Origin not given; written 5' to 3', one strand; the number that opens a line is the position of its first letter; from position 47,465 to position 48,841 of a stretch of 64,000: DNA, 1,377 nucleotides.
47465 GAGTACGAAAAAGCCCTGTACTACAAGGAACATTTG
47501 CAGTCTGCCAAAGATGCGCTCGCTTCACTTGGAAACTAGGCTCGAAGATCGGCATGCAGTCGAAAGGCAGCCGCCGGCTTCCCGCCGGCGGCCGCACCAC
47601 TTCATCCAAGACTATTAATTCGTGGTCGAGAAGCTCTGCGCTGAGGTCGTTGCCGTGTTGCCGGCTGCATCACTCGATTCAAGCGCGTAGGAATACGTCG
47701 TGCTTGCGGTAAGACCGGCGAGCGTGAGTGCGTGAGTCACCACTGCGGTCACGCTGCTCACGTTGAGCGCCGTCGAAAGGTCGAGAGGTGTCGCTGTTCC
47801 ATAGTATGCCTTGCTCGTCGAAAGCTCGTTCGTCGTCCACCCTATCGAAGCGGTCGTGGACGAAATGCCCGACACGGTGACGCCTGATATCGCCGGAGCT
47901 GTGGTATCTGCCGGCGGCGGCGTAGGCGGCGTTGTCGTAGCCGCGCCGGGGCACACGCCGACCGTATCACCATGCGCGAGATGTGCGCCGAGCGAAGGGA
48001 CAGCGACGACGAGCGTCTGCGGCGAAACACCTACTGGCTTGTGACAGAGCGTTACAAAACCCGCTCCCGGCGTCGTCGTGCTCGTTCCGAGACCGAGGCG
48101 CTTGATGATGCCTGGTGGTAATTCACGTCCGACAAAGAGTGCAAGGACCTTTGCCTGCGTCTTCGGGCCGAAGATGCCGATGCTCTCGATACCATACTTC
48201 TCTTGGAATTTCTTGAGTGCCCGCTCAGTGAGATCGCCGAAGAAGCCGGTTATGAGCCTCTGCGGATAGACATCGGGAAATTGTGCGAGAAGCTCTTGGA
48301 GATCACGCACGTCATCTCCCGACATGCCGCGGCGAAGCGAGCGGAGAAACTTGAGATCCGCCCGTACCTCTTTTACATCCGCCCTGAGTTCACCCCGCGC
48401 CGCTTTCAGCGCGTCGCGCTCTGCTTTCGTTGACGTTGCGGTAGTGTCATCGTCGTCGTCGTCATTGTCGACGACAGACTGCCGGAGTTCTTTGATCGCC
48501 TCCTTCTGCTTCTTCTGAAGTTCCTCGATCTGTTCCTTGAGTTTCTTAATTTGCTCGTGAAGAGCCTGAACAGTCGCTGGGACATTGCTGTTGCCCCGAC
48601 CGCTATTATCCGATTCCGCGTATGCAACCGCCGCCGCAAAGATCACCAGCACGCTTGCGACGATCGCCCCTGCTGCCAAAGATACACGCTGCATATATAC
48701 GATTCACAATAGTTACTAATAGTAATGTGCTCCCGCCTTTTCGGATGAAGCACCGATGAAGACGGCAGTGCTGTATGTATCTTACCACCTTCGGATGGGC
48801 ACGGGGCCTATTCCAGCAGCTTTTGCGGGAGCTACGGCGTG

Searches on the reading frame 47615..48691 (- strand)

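Call 64: search_protein_families(library=pfam, proteins=[window:47615-48691:-], max_evalue=0.01)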
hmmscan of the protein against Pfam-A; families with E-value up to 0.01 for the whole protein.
window:47615-48691:- (358 aa): 12 families
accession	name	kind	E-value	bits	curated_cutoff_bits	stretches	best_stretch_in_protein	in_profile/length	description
PF01471.23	PG_binding_1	-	2e-10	41.1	23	1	124-181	1-56/57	Putative peptidoglycan binding domain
PF16656.11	Pur_ac_phosph_N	-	3.5e-05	24.7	30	1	271-354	6-91/93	Purple acid Phosphatase, N-terminal domain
PF03915.18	AIP3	-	7.1e-05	22.6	31.6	1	45-141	71-171/406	Actin interacting protein 3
PF16740.10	SKA2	-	0.0013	19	30.1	1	40-76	46-82/110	Spindle and kinetochore-associated protein 2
PF14362.11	DUF4407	-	0.0017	18.1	31.3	1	26-104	113-202/297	Domain of unknown function (DUF4407)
PF00041.27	fn3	-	0.0024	18.5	25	1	267-353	2-81/84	Fibronectin type III domain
PF06103.16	DUF948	-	0.0048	17.5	37.2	0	6-73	6-67/89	Bacterial protein of unknown function (DUF948)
PF12128.14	DUF3584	-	0.0055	14.7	31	1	40-109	259-327/1191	Protein of unknown function (DUF3584)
PF15469.12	Sec5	-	0.0058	15.3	22.7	1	41-162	268-363/837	Exocyst complex component Sec5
PF03961.19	FapA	-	0.0065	16.6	31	1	39-115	156-228/272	Flagellar Assembly Protein A beta solenoid domain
PF08432.15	Vfa1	-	0.008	17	27.3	0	39-103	62-125/179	AAA-ATPase Vps4-associated protein 1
PF02403.27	Seryl_tRNA_N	-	0.0096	16.6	28.2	0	36-109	26-100/108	Seryl-tRNA synthetase N-terminal domain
